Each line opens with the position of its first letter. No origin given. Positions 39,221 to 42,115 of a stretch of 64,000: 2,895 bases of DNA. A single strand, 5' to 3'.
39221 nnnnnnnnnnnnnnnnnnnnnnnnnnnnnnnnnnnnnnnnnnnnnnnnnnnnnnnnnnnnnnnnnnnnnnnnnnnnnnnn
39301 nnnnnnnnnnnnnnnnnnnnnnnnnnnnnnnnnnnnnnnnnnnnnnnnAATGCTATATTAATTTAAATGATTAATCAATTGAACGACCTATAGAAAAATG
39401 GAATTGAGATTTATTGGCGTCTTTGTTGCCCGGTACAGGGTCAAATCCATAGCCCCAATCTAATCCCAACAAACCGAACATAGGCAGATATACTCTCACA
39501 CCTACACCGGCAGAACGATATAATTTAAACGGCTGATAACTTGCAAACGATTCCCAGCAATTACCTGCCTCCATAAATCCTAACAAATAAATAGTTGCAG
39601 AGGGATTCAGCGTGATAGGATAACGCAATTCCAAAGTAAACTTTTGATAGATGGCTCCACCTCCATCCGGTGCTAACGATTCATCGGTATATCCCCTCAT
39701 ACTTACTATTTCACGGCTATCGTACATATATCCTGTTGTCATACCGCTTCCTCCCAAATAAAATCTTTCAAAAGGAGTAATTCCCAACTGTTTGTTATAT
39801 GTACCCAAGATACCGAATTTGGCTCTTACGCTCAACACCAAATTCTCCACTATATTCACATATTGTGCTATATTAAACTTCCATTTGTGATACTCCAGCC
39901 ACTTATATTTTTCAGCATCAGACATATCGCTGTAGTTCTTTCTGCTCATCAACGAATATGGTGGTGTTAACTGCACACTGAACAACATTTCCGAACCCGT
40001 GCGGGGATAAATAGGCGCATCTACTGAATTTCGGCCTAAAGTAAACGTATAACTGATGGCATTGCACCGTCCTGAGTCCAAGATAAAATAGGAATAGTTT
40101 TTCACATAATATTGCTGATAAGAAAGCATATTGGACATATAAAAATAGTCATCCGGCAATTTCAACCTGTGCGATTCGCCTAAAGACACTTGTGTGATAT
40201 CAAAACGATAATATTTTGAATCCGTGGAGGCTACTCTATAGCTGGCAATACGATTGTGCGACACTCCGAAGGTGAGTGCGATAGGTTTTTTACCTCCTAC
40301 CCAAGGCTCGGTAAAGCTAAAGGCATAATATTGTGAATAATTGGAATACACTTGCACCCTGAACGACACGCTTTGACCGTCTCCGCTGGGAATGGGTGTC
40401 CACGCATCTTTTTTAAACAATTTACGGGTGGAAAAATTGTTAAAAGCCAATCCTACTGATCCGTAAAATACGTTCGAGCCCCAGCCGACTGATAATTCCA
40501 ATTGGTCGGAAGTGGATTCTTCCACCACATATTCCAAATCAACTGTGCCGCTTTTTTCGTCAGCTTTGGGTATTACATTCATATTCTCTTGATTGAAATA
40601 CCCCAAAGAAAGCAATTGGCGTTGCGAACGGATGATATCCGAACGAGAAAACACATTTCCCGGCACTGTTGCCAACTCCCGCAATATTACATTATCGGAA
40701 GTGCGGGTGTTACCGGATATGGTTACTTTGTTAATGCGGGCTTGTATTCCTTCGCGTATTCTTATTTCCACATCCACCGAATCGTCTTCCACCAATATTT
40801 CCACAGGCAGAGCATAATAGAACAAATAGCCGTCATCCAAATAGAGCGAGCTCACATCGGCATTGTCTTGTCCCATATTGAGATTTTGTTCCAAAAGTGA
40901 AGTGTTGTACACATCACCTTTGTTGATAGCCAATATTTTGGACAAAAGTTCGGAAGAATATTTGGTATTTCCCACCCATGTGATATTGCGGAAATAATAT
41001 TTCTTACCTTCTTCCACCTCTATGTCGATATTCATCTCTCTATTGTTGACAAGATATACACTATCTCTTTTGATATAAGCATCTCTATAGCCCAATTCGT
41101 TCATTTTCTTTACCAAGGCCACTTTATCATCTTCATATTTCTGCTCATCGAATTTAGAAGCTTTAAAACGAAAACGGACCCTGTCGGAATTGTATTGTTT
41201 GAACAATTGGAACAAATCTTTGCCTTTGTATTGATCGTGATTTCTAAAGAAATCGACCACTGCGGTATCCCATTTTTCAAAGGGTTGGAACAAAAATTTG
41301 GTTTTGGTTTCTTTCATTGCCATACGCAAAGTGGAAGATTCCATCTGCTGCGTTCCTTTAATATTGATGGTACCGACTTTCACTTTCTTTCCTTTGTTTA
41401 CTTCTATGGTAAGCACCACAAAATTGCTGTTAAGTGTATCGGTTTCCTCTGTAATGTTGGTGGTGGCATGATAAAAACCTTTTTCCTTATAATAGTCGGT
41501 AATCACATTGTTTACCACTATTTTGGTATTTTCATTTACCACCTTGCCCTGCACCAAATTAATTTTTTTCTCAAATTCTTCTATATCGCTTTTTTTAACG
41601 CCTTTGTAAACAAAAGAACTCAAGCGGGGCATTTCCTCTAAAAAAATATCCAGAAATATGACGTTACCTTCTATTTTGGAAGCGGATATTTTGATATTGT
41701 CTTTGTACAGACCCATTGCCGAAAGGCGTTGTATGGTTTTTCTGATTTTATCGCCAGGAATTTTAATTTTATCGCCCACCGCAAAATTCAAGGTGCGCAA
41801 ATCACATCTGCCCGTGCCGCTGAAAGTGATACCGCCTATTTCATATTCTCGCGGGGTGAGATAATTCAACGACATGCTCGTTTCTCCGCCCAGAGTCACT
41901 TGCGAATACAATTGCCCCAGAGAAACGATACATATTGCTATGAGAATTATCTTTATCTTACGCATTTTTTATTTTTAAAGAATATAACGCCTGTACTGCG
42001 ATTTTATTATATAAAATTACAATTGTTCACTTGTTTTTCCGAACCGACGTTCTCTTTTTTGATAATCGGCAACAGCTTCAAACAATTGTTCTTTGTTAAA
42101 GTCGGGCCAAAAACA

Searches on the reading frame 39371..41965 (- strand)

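Call 4: search_protein_families(library=pfam, proteins=[window:39371-41965:-], max_evalue=0.01)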
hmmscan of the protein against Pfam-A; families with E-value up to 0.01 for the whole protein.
window:39371-41965:- (864 aa): 2 families
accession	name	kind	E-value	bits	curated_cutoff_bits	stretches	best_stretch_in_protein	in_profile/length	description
PF07244.20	POTRA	-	8.1e-39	132.6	21.3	4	410-483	2-78/79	Surface antigen variable number repeat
PF08478.15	POTRA_1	-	0.00011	22.8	23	0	410-454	2-46/69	POTRA domain, FtsQ-type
